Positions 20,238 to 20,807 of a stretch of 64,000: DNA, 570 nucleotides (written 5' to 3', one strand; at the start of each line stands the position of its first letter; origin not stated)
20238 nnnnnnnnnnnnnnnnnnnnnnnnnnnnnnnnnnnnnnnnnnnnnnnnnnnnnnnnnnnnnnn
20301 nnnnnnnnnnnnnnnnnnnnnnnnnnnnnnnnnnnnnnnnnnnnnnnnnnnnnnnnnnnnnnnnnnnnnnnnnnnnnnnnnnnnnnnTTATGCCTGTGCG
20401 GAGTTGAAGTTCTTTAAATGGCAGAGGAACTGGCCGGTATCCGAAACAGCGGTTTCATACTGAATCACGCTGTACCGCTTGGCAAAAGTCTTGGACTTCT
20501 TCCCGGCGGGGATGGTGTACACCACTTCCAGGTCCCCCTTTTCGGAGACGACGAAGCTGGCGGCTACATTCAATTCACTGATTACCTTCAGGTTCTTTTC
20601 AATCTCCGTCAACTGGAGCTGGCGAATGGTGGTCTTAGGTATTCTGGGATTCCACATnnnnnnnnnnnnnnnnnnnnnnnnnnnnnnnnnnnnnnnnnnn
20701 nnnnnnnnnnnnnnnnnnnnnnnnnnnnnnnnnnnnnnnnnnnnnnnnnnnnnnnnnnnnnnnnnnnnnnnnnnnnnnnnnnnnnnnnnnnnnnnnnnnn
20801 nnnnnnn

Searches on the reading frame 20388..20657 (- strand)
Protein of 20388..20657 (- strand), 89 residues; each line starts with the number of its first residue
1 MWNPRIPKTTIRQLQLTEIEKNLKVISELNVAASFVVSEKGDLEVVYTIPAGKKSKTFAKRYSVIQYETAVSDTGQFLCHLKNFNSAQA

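Call 42: search_protein_families(library=pfam, proteins=[window:20388-20657:-], max_evalue=0.01)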
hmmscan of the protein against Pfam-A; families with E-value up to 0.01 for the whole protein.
window:20388-20657:- (89 aa): 0 families

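Call 65: find_encoding_contigs(protein=window:20388-20657:-, flank=9000, max_places=8)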
Protein window:20388-20657:- (89 aa): 23 contigs read that carry it; 6 places shown.
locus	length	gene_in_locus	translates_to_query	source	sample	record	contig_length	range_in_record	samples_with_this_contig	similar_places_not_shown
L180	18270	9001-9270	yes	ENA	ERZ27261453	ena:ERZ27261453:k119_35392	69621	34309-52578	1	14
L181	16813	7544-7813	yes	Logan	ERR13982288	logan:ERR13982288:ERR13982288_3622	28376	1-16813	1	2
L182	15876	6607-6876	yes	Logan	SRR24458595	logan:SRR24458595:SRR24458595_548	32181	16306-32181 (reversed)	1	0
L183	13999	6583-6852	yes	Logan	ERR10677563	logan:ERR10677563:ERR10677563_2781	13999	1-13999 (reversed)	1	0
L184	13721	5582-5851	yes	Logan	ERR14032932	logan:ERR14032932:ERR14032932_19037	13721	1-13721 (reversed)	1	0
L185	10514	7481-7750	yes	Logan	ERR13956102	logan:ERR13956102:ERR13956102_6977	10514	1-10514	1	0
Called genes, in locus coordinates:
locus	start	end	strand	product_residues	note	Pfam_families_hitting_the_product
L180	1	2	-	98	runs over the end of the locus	-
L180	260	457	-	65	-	-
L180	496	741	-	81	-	-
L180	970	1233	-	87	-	-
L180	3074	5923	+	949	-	PF05272:VapE-like_dom, PF19263:DUF5906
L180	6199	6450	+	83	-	-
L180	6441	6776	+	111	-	-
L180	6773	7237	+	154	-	-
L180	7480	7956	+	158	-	-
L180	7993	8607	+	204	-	PF02511:Thy1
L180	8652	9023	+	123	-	-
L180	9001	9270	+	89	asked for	-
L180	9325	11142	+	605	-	PF01612:DNA_pol_A_exo1 (faint), PF00476:DNA_pol_A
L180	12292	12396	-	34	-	-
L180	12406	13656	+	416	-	PF00271:Helicase_C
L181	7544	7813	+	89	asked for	-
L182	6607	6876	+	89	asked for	-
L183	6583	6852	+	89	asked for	-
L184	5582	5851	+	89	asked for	-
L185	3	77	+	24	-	?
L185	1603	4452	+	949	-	PF05272:VapE-like_dom, PF19263:DUF5906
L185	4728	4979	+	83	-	-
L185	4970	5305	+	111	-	-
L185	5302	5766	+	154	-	-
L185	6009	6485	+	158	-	-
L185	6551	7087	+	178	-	PF02511:Thy1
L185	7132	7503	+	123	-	-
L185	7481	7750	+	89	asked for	-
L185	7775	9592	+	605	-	PF01612:DNA_pol_A_exo1 (faint), PF00476:DNA_pol_A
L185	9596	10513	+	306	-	?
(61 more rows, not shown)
